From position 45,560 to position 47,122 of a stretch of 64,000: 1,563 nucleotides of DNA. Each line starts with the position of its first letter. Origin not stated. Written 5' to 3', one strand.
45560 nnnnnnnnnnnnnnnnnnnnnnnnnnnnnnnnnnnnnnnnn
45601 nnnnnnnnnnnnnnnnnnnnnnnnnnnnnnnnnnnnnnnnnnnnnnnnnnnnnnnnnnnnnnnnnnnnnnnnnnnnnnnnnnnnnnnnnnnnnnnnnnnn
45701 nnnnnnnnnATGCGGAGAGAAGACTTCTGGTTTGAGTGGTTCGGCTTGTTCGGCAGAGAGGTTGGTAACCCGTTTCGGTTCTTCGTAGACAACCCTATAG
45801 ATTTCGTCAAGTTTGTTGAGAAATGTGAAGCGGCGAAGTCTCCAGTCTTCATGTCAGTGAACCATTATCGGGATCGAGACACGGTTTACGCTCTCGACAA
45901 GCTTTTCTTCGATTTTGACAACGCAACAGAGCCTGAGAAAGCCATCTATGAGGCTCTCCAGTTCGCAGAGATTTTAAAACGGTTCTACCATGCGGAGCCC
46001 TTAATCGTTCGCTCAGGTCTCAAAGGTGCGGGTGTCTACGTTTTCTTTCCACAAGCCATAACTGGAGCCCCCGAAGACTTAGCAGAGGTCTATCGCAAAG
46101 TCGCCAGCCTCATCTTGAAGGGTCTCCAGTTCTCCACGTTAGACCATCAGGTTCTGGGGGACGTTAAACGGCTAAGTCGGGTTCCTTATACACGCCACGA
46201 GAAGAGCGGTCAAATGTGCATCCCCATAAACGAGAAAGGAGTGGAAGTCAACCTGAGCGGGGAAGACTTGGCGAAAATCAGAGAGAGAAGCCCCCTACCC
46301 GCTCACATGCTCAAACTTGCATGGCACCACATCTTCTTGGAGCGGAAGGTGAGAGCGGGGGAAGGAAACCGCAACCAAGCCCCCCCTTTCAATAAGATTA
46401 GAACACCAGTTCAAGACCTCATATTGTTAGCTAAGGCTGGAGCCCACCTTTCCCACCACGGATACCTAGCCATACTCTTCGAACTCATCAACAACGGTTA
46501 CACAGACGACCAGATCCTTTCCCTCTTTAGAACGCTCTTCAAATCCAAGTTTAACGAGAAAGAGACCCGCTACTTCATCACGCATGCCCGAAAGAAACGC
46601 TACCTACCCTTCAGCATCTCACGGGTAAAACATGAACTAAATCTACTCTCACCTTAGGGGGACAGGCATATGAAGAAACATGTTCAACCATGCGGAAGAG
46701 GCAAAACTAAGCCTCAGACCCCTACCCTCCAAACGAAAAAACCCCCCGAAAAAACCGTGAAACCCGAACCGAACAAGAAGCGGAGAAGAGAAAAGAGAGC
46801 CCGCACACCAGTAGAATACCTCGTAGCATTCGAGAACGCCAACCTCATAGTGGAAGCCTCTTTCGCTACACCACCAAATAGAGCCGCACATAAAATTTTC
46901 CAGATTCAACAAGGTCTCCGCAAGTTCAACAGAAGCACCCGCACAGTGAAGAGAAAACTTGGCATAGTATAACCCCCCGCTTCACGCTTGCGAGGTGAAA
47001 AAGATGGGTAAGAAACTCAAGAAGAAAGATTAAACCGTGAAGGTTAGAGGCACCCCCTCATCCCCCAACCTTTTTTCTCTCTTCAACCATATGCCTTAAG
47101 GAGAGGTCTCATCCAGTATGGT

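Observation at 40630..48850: Integrated plasmid/virus-like element with primase, P-loop NTPase, intact integrase and a ThyA-like cargo gene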

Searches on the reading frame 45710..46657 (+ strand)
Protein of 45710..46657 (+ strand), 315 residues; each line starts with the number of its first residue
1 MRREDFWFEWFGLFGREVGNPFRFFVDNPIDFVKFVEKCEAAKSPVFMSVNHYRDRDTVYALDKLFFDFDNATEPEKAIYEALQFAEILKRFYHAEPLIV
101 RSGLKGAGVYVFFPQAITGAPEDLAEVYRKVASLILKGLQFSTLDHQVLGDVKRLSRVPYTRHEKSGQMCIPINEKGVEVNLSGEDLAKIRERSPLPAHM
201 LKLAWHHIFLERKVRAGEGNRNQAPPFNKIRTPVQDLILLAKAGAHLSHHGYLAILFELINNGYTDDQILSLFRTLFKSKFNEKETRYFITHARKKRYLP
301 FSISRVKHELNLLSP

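Call 8: search_protein_families(library=pfam, max_evalue=0.01, proteins=[window:45710-46657:+])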
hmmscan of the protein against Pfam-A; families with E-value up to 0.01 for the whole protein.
window:45710-46657:+ (315 aa): 1 family
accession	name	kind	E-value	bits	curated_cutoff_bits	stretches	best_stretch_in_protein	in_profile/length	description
PF04104.19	DNA_primase_lrg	-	1.3e-05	25.1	22.4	1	241-300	119-185/266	Eukaryotic and archaeal DNA primase, large subunit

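Call 9: search_protein_families(library=phrogs, max_evalue=0.01, proteins=[window:45710-46657:+])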
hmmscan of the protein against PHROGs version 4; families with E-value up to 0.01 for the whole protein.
window:45710-46657:+ (315 aa): 3 families
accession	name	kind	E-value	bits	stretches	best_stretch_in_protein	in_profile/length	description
phrog_9660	-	unknown function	1.1e-16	62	2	11-190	18-232/407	-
phrog_16345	-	DNA, RNA and nucleotide metabolism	1.8e-06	27.3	1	49-180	52-184/972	primase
phrog_18685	-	unknown function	0.00011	21.2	1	62-176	68-184/1028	-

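Call 19: find_related_loci(query=window:45710-46657:+, collection=viral_contigs, flank=10000)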
Query window:45710-46657:+ (315 aa) in viral_contigs; peptide patterns used: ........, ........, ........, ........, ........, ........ (x = any residue, [..] = any of these).
14 stretches matched a pattern; 5 encode a relative of the query (tblastn E <= 1e-3); 5 distinct loci.
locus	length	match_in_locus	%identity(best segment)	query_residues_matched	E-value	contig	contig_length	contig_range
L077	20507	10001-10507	28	11-179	6e-12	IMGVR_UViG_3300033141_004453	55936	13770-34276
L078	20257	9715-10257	27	21-196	1e-10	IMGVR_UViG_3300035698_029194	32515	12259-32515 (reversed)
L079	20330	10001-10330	34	62-175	8e-10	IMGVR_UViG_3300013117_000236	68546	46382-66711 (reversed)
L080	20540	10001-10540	27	7-193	4e-9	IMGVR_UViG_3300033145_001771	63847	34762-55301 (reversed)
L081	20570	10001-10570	27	17-188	2e-5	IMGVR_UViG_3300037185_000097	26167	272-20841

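Call 43: search_solved_structures(query=window:45710-46657:+, max_evalue=1, show_alignments=2)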
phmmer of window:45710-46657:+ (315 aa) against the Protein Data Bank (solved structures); distinct sequences matched with E-value up to 1: 2.
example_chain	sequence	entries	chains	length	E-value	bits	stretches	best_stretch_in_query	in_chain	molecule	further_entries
1zt2_A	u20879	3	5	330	0.16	14.7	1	137-169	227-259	DNA primase small subunit | DNA primase small subunit PriS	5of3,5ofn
9f5x_k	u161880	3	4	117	0.61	12.7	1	46-110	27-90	NADH dehydrogenase [ubiquinone] 1 beta subcomplex subunit 9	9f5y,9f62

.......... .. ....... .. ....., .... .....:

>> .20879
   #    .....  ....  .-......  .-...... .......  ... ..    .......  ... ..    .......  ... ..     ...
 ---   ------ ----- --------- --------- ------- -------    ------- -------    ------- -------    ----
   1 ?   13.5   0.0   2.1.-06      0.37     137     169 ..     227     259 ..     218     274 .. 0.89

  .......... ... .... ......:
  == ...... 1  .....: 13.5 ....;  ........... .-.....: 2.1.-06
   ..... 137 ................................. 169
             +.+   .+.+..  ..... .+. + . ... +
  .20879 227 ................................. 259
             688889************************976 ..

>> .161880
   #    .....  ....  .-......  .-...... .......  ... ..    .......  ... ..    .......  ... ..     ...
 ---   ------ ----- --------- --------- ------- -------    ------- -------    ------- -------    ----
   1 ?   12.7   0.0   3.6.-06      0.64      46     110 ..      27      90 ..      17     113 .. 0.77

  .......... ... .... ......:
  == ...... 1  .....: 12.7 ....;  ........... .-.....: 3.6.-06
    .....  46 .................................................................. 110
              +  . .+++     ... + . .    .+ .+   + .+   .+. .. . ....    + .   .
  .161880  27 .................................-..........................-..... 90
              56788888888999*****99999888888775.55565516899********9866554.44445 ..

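Call 91: search_protein_families(library=ncbifam, max_evalue=0.01, proteins=[window:45710-46657:+])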
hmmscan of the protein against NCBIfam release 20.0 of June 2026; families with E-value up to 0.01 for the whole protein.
window:45710-46657:+ (315 aa): 5 families
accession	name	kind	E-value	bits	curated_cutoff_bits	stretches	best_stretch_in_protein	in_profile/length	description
NF002589.0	PRK02249.1-3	equivalog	2.2e-06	27.5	339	1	234-293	243-300/348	DNA primase regulatory subunit PriL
NF002590.0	PRK02249.1-4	equivalog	0.00024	20.3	459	1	236-295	237-294/358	DNA primase regulatory subunit PriL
TIGR00335.1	primase_sml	equivalog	0.00029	20.4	143.5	1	127-175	257-304/324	DNA primase catalytic subunit PriS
NF002588.0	PRK02249.1-2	equivalog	0.003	16.9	439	1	236-292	234-288/360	DNA primase regulatory subunit PriL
NF001641.0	PRK00419.1-3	equivalog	0.0063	15.6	326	1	142-175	226-259/323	DNA primase small subunit PriS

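Call 92: search_protein_families(library=padloc, max_evalue=0.001, proteins=[window:45710-46657:+])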
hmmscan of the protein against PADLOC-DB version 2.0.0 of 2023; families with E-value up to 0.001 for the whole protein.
window:45710-46657:+ (315 aa): 0 families

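Call 95: predict_structure(protein=window:45710-46657:+)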
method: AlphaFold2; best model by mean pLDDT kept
length: 315 residues; sequences in the alignment: 1
mean_pLDDT: 41.0   pTM: 0.31
mean pLDDT of the five models: 41.0, 39.8, 38.3, 37.5, 36.5
residues with pLDDT >= 90: 0; 70-90: 20; 50-70: 55; < 50: 240
segments of 3 or more residues with pLDDT < 50: 1-150, 155-181, 194-233, 296-315
pLDDT, mean of each block of 10 residues (from residue 1): 27 29 30 37 27 27 29 39 35 24 25 30 41 36 36 45 30 37 54 47 46 37 27 51 60 66 74 69 70 51 37 36
secondary structure, 60 per line:
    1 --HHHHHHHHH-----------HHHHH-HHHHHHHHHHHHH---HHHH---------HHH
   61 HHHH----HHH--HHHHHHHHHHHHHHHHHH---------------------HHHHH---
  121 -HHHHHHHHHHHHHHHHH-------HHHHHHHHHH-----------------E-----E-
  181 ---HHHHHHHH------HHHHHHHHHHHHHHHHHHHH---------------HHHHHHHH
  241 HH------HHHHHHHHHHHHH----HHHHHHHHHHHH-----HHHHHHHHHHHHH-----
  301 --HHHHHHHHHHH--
elements in order: H3-11 H23-27 H29-41 H45-48 H58-64 H74-91 H113-117 H122-138 H146-155 H184-191 H198-217 H233-242 H249-261 H266-277 H283-295 H303-313

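Call 96: search_solved_structures(query=A4, max_evalue=1, show_alignments=3)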
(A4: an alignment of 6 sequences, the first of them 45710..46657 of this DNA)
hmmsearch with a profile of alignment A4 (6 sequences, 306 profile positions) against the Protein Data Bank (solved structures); distinct sequences matched with E-value up to 1: 10.
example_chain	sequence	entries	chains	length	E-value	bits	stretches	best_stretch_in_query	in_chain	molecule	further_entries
1zt2_A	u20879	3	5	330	4.1e-07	32.7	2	143-170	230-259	DNA primase small subunit | DNA primase small subunit PriS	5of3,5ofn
1g71_A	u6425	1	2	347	3e-05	26.5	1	132-170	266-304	DNA PRIMASE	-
9f26_A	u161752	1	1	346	4.4e-05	26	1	128-170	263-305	DNA primase small subunit PriS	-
9f28_A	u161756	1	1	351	4.6e-05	25.9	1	128-170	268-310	DNA primase small subunit PriS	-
1v33_A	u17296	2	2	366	0.0002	23.9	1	128-170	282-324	DNA primase small subunit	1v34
7nqd_A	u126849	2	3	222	0.0053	19.1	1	87-170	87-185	TPR_REGION domain-containing protein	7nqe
7nqf_A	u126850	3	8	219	0.0056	19.1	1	87-170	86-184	TPR_REGION domain-containing protein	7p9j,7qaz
5dmu_A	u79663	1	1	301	0.047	16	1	33-147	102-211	NHEJ Polymerase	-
7pzy_i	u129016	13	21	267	0.19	14.1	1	48-79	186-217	HABP4_PAI-RBP1 domain-containing protein | 60S ribosomal protein CAALFM_C304810CA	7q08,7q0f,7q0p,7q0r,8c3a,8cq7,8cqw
2iru_A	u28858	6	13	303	0.53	12.6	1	71-126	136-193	Putative DNA ligase-like protein Rv0938/MT0965 | DNA ligase-like protein Rv0938/MT0965 | Putative DNA ligase-like protein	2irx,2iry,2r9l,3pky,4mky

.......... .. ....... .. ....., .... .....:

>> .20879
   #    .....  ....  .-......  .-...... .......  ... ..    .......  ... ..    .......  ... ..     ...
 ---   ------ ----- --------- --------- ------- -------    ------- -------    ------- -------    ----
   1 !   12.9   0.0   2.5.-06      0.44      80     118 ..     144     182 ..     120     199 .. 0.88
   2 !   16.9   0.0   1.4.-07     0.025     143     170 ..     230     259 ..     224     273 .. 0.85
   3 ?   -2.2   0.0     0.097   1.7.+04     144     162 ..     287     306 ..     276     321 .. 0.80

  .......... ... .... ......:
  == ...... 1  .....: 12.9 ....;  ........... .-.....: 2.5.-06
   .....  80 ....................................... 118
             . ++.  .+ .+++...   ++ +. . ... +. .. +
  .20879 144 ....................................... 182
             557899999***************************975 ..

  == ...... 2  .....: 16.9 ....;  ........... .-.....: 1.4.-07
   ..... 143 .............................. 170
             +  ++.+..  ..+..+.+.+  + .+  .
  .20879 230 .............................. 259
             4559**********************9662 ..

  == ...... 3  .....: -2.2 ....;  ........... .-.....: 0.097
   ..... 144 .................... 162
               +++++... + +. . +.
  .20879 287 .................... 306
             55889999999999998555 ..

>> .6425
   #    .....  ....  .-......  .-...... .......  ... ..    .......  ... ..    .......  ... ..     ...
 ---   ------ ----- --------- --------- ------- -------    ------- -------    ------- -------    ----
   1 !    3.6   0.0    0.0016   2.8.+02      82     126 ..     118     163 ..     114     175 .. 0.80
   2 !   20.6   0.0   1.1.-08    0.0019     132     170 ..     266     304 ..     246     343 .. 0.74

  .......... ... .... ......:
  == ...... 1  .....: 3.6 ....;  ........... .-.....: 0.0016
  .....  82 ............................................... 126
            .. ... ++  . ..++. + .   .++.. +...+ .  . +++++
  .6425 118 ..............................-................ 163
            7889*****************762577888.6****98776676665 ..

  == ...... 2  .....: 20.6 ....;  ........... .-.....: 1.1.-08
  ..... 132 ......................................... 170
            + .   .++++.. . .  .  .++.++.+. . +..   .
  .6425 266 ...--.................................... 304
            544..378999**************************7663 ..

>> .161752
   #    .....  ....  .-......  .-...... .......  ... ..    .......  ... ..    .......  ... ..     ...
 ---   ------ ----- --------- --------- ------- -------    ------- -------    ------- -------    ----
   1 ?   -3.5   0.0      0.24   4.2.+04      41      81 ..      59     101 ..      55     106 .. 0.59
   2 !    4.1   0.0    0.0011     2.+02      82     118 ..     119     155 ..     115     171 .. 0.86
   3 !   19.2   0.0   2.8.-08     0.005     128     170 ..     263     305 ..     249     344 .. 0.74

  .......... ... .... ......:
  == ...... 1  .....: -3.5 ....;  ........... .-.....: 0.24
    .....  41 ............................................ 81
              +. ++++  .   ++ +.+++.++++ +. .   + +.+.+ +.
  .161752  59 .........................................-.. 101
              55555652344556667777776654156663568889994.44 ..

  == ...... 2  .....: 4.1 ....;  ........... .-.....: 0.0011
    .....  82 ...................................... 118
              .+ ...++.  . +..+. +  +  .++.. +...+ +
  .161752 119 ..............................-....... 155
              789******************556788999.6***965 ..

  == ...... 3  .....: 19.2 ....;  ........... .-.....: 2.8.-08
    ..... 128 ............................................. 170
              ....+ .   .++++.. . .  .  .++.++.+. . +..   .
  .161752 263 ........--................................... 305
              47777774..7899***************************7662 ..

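Call 99: search_dna_similar(query=window:45710-46657:+, collection=plasmids, mode=protein, max_evalue=0.001, max_rows=10)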
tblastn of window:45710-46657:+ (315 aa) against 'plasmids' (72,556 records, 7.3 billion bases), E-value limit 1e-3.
Records with a match: 1; places in all: 1; records where one place covers at least 80% of the query: 0.
Best place of each record, by identity: <60% 1.
By first word of the organism name: Clostridium 1.
By predicted mobility (MOB-suite, as given by PLSDB): non-mobilizable 1.
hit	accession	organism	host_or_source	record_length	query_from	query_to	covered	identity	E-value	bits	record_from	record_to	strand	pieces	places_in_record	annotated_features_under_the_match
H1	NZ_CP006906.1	Clostridium baratii str. Sullivan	Isolate microbial culture,Stool (adult)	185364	14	195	58%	30.4%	8e-4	49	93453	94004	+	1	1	primase C-terminal domain-containing protein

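Call 100: search_dna_similar(query=window:45710-46657:+, collection=phages, mode=protein, max_evalue=0.001, max_rows=10)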
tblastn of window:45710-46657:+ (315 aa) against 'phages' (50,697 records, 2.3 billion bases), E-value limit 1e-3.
No match.

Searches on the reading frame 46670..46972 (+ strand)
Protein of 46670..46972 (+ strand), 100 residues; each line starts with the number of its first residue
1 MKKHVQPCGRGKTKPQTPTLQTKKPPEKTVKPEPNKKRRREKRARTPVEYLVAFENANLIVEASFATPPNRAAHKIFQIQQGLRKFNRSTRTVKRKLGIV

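Call 8: search_protein_families(library=pfam, max_evalue=0.01, proteins=[window:46670-46972:+])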
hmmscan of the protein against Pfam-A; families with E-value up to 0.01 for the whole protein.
window:46670-46972:+ (100 aa): 0 families

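Call 9: search_protein_families(library=phrogs, max_evalue=0.01, proteins=[window:46670-46972:+])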
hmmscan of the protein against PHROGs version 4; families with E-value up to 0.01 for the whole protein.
window:46670-46972:+ (100 aa): 0 families
